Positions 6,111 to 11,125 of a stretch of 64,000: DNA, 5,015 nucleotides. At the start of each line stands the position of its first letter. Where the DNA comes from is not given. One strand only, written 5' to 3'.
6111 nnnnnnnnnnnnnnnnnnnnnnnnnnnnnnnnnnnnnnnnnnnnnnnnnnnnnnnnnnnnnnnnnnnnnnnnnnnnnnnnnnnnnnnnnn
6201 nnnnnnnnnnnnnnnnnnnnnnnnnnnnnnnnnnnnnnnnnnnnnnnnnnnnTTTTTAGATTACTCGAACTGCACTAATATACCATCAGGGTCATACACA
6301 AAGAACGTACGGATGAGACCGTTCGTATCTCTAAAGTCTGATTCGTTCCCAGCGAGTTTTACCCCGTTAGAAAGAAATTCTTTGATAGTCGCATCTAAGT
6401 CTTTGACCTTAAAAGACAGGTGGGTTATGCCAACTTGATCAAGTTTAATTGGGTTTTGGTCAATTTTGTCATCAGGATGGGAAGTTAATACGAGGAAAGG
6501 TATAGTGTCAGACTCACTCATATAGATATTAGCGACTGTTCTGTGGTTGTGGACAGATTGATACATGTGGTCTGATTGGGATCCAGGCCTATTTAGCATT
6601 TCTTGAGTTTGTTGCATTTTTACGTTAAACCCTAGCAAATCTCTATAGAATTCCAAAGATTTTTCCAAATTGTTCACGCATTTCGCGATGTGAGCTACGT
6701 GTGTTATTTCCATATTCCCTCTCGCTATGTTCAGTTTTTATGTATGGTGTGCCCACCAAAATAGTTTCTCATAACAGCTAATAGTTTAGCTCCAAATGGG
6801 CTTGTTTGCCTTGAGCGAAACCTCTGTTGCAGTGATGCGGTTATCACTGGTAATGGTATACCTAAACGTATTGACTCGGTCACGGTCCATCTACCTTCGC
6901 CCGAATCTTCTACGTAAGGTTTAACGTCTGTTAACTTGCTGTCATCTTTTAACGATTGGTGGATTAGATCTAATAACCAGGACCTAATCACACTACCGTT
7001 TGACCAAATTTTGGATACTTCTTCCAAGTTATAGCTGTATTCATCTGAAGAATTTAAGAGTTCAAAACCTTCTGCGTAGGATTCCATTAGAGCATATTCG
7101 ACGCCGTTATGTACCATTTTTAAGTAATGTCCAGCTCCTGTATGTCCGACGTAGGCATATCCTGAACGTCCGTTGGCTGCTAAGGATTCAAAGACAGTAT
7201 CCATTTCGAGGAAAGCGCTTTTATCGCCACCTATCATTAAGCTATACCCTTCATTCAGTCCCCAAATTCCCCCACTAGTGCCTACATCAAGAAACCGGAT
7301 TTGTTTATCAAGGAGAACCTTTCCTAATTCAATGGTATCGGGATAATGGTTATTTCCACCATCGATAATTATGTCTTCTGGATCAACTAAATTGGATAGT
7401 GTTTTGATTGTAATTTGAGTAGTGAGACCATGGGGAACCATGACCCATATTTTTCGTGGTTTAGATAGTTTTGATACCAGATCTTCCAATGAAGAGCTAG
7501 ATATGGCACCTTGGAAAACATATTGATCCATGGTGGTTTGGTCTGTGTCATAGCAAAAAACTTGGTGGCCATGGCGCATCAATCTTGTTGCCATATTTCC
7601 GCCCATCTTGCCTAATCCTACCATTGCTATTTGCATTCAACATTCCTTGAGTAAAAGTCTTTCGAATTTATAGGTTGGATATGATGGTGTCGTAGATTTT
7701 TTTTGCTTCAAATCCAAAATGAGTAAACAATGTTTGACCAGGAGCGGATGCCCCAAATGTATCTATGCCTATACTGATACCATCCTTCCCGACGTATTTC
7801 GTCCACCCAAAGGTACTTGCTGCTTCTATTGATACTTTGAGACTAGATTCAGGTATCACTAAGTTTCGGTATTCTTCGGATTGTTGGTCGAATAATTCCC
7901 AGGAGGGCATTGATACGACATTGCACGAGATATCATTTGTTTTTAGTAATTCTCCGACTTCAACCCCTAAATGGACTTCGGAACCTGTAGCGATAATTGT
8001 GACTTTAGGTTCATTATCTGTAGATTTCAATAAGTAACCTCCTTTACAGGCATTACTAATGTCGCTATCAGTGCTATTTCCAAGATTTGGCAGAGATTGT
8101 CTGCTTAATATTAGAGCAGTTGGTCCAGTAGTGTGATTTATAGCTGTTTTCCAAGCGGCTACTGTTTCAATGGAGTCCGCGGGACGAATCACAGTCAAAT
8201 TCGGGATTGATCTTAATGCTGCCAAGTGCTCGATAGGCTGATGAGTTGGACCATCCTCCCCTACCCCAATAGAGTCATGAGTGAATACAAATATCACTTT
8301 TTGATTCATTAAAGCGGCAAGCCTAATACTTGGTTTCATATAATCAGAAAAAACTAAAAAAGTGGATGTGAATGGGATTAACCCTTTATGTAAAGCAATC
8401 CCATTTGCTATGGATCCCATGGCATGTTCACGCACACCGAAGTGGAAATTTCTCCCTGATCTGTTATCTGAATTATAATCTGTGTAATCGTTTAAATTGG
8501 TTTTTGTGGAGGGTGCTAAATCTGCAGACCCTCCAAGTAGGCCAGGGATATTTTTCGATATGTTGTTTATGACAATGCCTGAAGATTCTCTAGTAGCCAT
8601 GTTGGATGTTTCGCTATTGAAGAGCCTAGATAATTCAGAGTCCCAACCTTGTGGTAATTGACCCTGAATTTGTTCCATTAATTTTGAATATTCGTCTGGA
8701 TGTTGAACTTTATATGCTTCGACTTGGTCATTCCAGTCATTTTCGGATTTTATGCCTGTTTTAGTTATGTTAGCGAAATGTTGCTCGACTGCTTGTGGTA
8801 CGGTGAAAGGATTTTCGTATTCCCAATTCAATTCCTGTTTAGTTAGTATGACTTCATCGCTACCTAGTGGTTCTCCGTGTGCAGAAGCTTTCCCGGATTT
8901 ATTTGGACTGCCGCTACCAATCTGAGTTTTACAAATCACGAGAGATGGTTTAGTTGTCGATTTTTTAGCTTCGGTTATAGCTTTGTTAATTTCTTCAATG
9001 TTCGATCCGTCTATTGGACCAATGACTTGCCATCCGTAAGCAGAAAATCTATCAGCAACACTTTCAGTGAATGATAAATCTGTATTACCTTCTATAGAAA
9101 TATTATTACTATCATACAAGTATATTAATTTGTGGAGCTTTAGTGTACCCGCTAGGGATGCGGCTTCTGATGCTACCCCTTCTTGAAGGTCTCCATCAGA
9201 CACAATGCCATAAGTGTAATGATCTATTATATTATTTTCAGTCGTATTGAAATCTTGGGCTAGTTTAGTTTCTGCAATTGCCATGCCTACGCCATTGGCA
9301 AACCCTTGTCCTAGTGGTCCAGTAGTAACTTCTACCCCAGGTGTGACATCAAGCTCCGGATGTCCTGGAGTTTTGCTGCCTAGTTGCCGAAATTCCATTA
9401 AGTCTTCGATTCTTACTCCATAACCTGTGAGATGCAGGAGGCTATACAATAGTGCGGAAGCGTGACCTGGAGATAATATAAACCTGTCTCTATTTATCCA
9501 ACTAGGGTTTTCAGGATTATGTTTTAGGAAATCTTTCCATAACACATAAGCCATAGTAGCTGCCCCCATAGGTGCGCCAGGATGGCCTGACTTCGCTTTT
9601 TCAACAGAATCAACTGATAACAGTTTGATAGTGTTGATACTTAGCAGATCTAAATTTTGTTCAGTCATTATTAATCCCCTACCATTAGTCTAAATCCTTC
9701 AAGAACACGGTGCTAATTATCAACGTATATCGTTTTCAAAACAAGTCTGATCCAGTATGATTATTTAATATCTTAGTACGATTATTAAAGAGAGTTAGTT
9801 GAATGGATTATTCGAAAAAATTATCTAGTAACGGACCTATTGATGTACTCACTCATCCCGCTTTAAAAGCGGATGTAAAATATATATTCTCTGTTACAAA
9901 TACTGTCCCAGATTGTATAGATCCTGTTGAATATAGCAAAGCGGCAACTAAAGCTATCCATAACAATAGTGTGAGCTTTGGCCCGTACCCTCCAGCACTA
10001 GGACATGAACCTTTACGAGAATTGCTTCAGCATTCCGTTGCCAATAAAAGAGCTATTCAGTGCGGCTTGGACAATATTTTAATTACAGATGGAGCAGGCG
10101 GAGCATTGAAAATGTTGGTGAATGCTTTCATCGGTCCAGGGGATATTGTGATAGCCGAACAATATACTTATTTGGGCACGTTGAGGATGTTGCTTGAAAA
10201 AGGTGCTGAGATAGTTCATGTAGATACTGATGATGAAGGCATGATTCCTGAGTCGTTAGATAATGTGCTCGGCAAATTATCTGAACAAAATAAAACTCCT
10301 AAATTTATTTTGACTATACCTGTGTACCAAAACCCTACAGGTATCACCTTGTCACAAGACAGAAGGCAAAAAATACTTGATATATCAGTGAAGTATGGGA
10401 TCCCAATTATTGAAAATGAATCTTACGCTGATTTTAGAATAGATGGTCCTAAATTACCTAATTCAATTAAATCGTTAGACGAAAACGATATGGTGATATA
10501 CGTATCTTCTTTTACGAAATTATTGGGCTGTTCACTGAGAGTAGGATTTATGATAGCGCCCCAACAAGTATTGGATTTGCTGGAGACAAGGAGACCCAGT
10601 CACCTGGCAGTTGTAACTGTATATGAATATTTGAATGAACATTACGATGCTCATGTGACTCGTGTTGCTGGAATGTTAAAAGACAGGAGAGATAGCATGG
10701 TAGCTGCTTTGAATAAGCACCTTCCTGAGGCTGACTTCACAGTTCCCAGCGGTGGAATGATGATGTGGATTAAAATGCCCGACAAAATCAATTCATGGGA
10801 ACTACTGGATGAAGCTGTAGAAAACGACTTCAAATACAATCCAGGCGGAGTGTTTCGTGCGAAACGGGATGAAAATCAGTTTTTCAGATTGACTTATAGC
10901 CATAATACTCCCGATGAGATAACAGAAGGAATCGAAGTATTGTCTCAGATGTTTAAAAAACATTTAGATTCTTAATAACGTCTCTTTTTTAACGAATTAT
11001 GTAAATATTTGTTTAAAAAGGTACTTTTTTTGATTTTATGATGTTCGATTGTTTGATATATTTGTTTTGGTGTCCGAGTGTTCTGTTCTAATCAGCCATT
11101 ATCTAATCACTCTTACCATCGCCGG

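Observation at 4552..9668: Flavin-dependent halogenase homologue as the last gene of a transketolase-6PGDH-VOC operon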

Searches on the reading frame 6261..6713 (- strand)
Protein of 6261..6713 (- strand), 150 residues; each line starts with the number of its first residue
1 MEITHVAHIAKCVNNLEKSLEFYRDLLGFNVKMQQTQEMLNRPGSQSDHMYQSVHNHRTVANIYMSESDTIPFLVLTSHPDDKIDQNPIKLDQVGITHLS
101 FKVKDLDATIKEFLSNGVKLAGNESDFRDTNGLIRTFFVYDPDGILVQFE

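Call 7: search_protein_families(library=pfam, proteins=[window:6261-6713:-], max_evalue=0.01)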
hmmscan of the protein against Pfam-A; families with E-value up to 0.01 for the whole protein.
window:6261-6713:- (150 aa): 6 families
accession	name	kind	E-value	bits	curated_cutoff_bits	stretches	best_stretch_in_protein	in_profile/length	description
PF00903.31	Glyoxalase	-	5.3e-15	56.3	20.6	1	6-149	2-121/121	Glyoxalase/Bleomycin resistance protein/Dioxygenase superfamily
PF13669.12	Glyoxalase_4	-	2.1e-08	34.8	27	1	8-123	2-96/109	Glyoxalase/Bleomycin resistance protein/Dioxygenase superfamily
PF12681.13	Glyoxalase_2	-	3.7e-05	24.1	30.1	0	11-144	6-108/118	Glyoxalase-like domain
PF22677.2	Ble-like_N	-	0.00072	19.7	24.5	1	16-35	12-32/41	Bleomycin resistance protein-like N-terminal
PF13468.12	Glyoxalase_3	-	0.0011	19.5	25.1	1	8-141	3-122/176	Glyoxalase-like domain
PF18029.7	Glyoxalase_6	-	0.0024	18.9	23.6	0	14-144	7-100/106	Glyoxalase-like domain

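Call 8: search_protein_families(library=ncbifam, proteins=[window:6261-6713:-], max_evalue=0.01)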
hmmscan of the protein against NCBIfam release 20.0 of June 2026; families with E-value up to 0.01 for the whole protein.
window:6261-6713:- (150 aa): 30 families (the best 25 are shown)
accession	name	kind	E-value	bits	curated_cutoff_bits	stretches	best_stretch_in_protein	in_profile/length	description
NF050075.1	SMU1112c_YaeR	equivalog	2.5e-10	40.7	140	1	4-145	2-119/125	SMU1112c/YaeR family gloxylase I-like metalloprotein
TIGR03081.1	metmalonyl_epim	equivalog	2.3e-08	34.7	114.95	1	6-126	2-104/129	methylmalonyl-CoA epimerase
TIGR02295.1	HpaD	equivalog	2.1e-07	30.4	321.4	1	3-50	2-49/298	3,4-dihydroxyphenylacetate 2,3-dioxygenase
NF003152.0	PRK04101.1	equivalog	5.1e-07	30.1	171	0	3-35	2-34/139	metallothiol transferase FosB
NF050074.1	glyox_I_GloA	exception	6.3e-07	29.6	165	0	6-35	2-31/121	lactoylglutathione lyase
TIGR03645.1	glyox_marine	hypoth_equivalog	7.1e-07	29.3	262.05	1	6-145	5-144/162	lactoylglutathione lyase family protein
TIGR00068.2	glyox_I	equivalog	7.1e-07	29.2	120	1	8-147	4-135/143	lactoylglutathione lyase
NF000494.1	FosF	exception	7.3e-07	29.2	280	1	3-33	2-32/132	fosfomycin resistance glutathione transferase FosF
NF000495.1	FosK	exception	1.7e-06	27.9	280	1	3-33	2-32/132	fosfomycin resistance glutathione transferase FosK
NF008551.0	PRK11478.1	equivalog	1.9e-06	28.4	148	1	3-146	4-123/129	VOC family protein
NF000493.1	Fos_BSH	exception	1.9e-06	28.3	240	0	3-32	1-30/137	FosB/FosD family fosfomycin resistance bacillithiol transferase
NF000496.2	Fos_GSH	equivalog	4.3e-06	26.8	180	1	3-34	2-33/136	fosfomycin resistance glutathione transferase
NF000085.1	Fos_BSH_Saur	exception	2.7e-05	24.5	260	1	3-34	2-33/139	FosB1/FosB3 family fosfomycin resistance bacillithiol transferase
NF000098.1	Fos_BSH_Bcer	exception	3.1e-05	24.2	295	0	3-30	2-29/138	FosB family fosfomycin resistance bacillithiol transferase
NF000124.1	fos-Vibrio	exception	7.1e-05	23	250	1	5-33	4-32/132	FosG/FosC2-related fosfomycin resistance glutathione transferase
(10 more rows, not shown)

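Call 83: find_related_loci(query=window:6261-6713:-, collection=metagenome_contigs, flank=6000)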
Query window:6261-6713:- (150 aa) in metagenome_contigs; peptide patterns used: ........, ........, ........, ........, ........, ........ (x = any residue, [..] = any of these).
199 stretches matched a pattern; 31 encode a relative of the query (tblastn E <= 1e-3); 30 distinct loci.
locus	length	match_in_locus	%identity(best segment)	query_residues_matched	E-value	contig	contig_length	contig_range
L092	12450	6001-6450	99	1-150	4e-101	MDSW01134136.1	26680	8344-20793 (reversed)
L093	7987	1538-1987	88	1-150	5e-90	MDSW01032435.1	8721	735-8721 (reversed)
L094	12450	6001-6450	88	1-150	5e-90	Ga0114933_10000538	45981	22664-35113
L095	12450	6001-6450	86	1-150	8e-87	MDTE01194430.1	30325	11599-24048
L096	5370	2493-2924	58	6-150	4e-55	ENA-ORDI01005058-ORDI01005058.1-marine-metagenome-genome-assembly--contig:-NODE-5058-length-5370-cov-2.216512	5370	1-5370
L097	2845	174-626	58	1-150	3e-55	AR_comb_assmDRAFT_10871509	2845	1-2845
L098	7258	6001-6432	58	6-150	4e-55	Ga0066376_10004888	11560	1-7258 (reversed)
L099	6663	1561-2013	58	1-150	6e-55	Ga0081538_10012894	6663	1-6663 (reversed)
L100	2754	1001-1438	59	6-150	2e-53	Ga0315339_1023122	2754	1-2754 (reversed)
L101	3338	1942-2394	57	1-150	4e-52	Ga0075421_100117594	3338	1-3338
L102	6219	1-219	100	78-150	3e-45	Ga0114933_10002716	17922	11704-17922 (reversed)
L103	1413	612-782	58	94-150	1e-17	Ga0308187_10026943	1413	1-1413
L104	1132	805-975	56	94-150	5e-17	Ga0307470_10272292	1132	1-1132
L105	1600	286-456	53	94-150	4e-16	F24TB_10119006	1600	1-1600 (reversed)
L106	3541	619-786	54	95-150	4e-15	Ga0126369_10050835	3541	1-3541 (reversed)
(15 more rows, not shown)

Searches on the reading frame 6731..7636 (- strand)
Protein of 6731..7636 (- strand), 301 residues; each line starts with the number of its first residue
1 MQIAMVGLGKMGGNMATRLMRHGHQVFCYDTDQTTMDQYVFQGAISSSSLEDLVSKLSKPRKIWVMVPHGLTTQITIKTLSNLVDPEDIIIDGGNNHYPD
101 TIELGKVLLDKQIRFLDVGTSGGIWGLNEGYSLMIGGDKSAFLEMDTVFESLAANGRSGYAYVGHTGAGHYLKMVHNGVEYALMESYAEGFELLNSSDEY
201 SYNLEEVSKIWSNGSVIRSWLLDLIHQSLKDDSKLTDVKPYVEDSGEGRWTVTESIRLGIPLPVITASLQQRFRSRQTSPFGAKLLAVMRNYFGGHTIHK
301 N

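Call 7: search_protein_families(library=pfam, proteins=[window:6731-7636:-], max_evalue=0.01)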
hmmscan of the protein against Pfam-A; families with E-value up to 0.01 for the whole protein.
window:6731-7636:- (301 aa): 6 families
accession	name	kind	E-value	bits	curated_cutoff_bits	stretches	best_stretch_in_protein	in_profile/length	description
PF03446.21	NAD_binding_2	-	9.4e-37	126.9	21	1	2-155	1-155/161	NAD binding domain of 6-phosphogluconate dehydrogenase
PF00393.24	6PGD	-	1.3e-21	77.7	27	1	186-299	156-278/290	6-phosphogluconate dehydrogenase, C-terminal domain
PF03721.20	UDPG_MGDP_dh_N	-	0.00013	22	27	1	1-54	1-55/187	UDP-glucose/GDP-mannose dehydrogenase family, NAD binding domain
PF02737.24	3HCDH_N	-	0.00081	19.8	22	1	2-39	1-38/180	3-hydroxyacyl-CoA dehydrogenase, NAD binding domain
PF02826.25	2-Hacid_dh_C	-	0.0048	16.7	25.1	1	2-117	38-152/178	D-isomer specific 2-hydroxyacid dehydrogenase, NAD binding domain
PF03807.23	F420_oxidored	-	0.0058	17.6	21.6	0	2-33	1-34/94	NADP oxidoreductase coenzyme F420-dependent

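Call 8: search_protein_families(library=ncbifam, proteins=[window:6731-7636:-], max_evalue=0.01)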
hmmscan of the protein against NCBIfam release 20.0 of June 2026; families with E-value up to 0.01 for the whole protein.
window:6731-7636:- (301 aa): 22 families
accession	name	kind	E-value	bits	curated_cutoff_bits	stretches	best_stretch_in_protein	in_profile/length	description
NF007161.0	PRK09599.1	subfamily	8.3e-126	419.3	271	1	1-300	1-300/302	NADP-dependent phosphogluconate dehydrogenase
TIGR00872.1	gnd_rel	equivalog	5e-112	374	297.2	1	1-300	1-297/299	phosphogluconate dehydrogenase (NAD(+)-dependent, decarboxylating)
NF006765.0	PRK09287.1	equivalog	1.3e-66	225.4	413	1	2-277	5-293/476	NADP-dependent phosphogluconate dehydrogenase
TIGR00873.1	gnd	equivalog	1.2e-64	218.8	426.7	2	2-195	1-201/467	decarboxylating NADP(+)-dependent phosphogluconate dehydrogenase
TIGR01692.1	HIBADH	equivalog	3.2e-17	62.8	291.6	1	6-206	2-199/288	3-hydroxyisobutyrate dehydrogenase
TIGR01505.1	tartro_sem_red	equivalog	1e-16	61.1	340.75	1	3-189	2-185/291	2-hydroxy-3-oxopropionate reductase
NF008592.0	PRK11559.1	equivalog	1.8e-15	57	397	1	1-175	3-174/296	2-hydroxy-3-oxopropionate reductase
NF043037.1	ThreonDh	equivalog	5.1e-13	49.1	350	1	2-192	4-192/297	L-threonate dehydrogenase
NF012005.0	PRK15461.1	equivalog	7e-12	45.1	348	1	2-194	3-192/298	sulfolactaldehyde 3-reductase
NF011633.0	PRK15059.1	equivalog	2.8e-09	36.6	451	1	1-176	1-172/292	2-hydroxy-3-oxopropionate reductase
NF042925.1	FHMPC_DH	equivalog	1.7e-06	27.6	500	1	1-66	1-66/304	5-formyl-3-hydroxy-2-methylpyridine 4-carboxylate 5-dehydrogenase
NF005650.0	PRK07417.1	equivalog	1.8e-05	24.1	290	1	1-94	2-92/281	prephenate/arogenate dehydrogenase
NF011381.1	PRK14806.1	equivalog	4.5e-05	21.9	902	1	2-95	5-98/733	bifunctional prephenate dehydrogenase/3-phosphoshikimate 1-carboxyvinyltransferase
TIGR03026.1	NDP-sugDHase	subfamily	5.3e-05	22.1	189.8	1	1-39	1-39/413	nucleotide sugar dehydrogenase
NF006307.0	PRK08507.1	equivalog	0.00016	20.9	295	1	1-95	1-92/275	prephenate dehydrogenase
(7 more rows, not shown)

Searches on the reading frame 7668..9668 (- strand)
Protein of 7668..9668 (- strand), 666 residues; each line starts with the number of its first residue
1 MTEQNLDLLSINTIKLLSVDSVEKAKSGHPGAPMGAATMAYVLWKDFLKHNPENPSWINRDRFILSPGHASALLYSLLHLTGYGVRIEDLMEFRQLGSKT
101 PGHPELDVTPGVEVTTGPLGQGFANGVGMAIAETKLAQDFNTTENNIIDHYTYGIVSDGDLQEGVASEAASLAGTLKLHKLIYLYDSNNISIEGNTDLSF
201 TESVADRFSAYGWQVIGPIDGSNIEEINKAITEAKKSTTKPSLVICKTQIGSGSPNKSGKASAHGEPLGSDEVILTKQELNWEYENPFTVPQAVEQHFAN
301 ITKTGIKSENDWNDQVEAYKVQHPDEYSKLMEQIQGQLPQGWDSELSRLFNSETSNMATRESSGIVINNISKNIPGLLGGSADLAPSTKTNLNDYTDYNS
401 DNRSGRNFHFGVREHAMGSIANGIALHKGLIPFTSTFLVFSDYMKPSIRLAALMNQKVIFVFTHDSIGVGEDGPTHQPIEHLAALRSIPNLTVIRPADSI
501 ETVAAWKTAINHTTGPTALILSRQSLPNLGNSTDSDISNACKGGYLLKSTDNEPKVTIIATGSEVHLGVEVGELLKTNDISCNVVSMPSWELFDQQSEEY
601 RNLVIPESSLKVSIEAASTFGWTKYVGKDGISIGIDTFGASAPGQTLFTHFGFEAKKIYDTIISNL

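Call 7: search_protein_families(library=pfam, proteins=[window:7668-9668:-], max_evalue=0.01)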
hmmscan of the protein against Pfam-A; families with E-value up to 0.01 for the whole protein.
window:7668-9668:- (666 aa): 5 families
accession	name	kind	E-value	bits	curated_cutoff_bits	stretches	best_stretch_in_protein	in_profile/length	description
PF00456.26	Transketolase_N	-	2.5e-142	474.2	22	1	10-339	5-334/334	Transketolase, thiamine diphosphate binding domain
PF02779.29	Transket_pyr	-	3.5e-55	186.8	27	1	356-527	2-173/174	Transketolase, pyrimidine binding domain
PF22613.1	Transketolase_C_1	-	6.7e-39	133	27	1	543-653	1-112/113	Transketolase-like TK C-terminal domain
PF02780.25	Transketolase_C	-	7.4e-12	45.7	25.9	1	552-658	8-124/124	Transketolase, C-terminal domain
PF13292.11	DXP_synthase_N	-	5.6e-06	26.3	21.2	0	207-247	234-273/274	1-deoxy-D-xylulose-5-phosphate synthase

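Call 8: search_protein_families(library=ncbifam, proteins=[window:7668-9668:-], max_evalue=0.01)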
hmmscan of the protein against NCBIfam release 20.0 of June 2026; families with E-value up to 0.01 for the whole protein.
window:7668-9668:- (666 aa): 8 families
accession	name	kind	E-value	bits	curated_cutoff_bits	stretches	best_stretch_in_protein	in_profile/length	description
TIGR00232.1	tktlase_bact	equivalog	5.3e-273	907.3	682.25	1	10-661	3-648/654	transketolase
NF004558.0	PRK05899.2-4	equivalog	1.3e-204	681.4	788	1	7-663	3-647/651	transketolase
NF004559.0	PRK05899.2-5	equivalog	1.3e-85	287.9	488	1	13-595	24-544/627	transketolase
NF004556.0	PRK05899.2-2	equivalog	6.1e-70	236.2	575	1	21-664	31-636/639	transketolase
TIGR00204.1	dxs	equivalog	3.9e-24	85.1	465.95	2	406-588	353-529/616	1-deoxy-D-xylulose-5-phosphate synthase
NF003933.0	PRK05444.2-2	equivalog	3.3e-16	58.9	395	2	410-596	340-525/606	1-deoxy-D-xylulose-5-phosphate synthase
NF008968.0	PRK12315.1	subfamily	1.6e-11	43.2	510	1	405-596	320-505/582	1-deoxy-D-xylulose-5-phosphate synthase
TIGR00759.1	aceE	equivalog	7.5e-06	24.2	859.9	1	27-229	101-300/885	pyruvate dehydrogenase (acetyl-transferring), homodimeric type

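Call 18: list_cluster_members(proteins=[P0002, window:7668-9668:-, window:4552-6252:-])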
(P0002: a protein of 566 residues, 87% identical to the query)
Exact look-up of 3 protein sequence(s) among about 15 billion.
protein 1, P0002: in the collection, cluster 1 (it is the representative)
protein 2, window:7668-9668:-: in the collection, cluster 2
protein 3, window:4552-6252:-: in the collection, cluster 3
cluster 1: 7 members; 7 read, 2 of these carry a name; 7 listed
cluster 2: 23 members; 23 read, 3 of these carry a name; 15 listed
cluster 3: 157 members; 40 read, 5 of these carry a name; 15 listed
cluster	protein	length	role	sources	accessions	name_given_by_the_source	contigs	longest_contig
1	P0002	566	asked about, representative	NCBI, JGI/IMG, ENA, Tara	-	strand:+ start:6938 stop:8638 length:1701 start_codon:yes stop_codon:yes ...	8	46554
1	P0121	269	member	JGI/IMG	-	Dehydrogenases (flavoproteins)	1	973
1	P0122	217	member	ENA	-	-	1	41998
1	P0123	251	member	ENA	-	-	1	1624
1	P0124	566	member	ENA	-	-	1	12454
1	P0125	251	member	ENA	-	-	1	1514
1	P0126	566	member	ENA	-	-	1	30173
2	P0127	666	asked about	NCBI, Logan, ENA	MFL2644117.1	MAG: transketolase [Dehalococcoidia bacterium]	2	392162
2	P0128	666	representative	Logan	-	-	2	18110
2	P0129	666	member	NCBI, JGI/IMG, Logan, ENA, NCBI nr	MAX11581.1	MAG: transketolase [Chloroflexi bacterium] | transketolase [Chloroflexota bacterium]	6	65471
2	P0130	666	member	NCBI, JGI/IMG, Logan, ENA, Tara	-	strand:+ start:13961 stop:15961 length:2001 start_codon:yes stop_codon:yes ...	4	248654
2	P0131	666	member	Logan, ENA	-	-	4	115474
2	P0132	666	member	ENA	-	-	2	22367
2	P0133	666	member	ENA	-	-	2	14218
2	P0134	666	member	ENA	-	-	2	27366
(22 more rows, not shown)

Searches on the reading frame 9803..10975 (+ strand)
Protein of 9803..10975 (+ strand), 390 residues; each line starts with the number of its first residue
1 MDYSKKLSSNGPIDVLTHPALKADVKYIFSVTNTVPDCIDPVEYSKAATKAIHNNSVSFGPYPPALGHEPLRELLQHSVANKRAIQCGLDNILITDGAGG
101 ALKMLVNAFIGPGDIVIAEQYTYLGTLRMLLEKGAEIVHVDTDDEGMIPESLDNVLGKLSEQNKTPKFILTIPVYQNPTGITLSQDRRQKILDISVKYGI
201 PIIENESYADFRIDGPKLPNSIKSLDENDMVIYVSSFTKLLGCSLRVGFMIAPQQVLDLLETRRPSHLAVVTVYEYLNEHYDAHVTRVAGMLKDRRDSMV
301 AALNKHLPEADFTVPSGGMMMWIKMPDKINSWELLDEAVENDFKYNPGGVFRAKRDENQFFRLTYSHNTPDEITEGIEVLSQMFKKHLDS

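Call 7: search_protein_families(library=pfam, proteins=[window:9803-10975:+], max_evalue=0.01)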
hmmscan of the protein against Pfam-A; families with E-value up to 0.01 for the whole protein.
window:9803-10975:+ (390 aa): 3 families
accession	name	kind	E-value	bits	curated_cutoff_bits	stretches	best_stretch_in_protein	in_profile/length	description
PF00155.27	Aminotran_1_2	-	1.9e-27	96.8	19.7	1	48-380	22-361/361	Aminotransferase class I and II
PF01041.23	DegT_DnrJ_EryC1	-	0.00011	21.9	19.8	1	100-204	50-144/360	DegT/DnrJ/EryC1/StrS aminotransferase family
PF12897.13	Asp_aminotransf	-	0.00093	18.6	27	1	129-194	140-201/421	Aspartate amino-transferase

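Call 8: search_protein_families(library=ncbifam, proteins=[window:9803-10975:+], max_evalue=0.01)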
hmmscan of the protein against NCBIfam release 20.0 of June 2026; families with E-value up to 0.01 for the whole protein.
window:9803-10975:+ (390 aa): 74 families (the best 25 are shown)
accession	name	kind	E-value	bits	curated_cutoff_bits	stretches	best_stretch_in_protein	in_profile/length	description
NF052282.1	PLP_TF_PdxR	equivalog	1e-59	202.8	320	1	23-380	91-447/448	MocR-like pyridoxine biosynthesis transcription factor PdxR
TIGR04461.1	endura_MppQ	equivalog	3.7e-50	171.1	540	1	50-375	38-371/392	enduracididine biosynthesis enzyme MppQ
NF052290.2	MocR_like_YczR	exception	2.9e-47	161.4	487.4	1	65-382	140-456/458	MocR-like transcription factor YczR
NF052281.1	rhizopine_MocR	equivalog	2.7e-38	131.9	650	1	56-384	154-479/479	rhizopine catabolism transcriptional regulator MocR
NF052286.1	ecto_TF_EhuR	exception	1.3e-37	129.4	480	1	82-386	151-451/458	MocR-like ectoine utilization transcription factor EhuR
NF041364.1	GntC_guanitoxin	equivalog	1.4e-37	129.5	415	1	36-382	8-355/356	guanitoxin biosynthesis PLP-dependent (S)-gamma-hydroxy-L-arginine cyclodehydratase GntC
NF004770.0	PRK06108.1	subfamily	1.8e-28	99.4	422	1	40-386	50-394/396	pyridoxal phosphate-dependent aminotransferase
NF052285.1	GABA_TF_GabR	exception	3.3e-25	88.8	600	1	43-344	111-410/456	MocR-like transcriptional regulator GabR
NF041091.1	asp_aminotase_Arch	equivalog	3.4e-25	88.7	550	1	21-383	22-374/376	aspartate aminotransferase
NF005744.0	PRK07568.1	subfamily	1.1e-23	83.7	389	1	45-387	45-393/398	pyridoxal phosphate-dependent aminotransferase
NF005588.0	PRK07309.1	equivalog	7.2e-22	77.8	576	1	24-386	28-388/391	pyridoxal phosphate-dependent aminotransferase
NF005732.0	PRK07550.1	equivalog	9.4e-22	77.6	366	1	28-381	34-385/389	aminotransferase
NF004621.0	PRK05957.1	equivalog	5.6e-20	71.4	498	1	40-386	41-385/389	pyridoxal phosphate-dependent aminotransferase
NF005305.0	PRK06836.1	equivalog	7e-20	71.6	376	1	27-385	37-392/396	pyridoxal phosphate-dependent aminotransferase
NF006229.0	PRK08361.1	equivalog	6.3e-19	68.2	624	1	26-378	33-382/391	aspartate aminotransferase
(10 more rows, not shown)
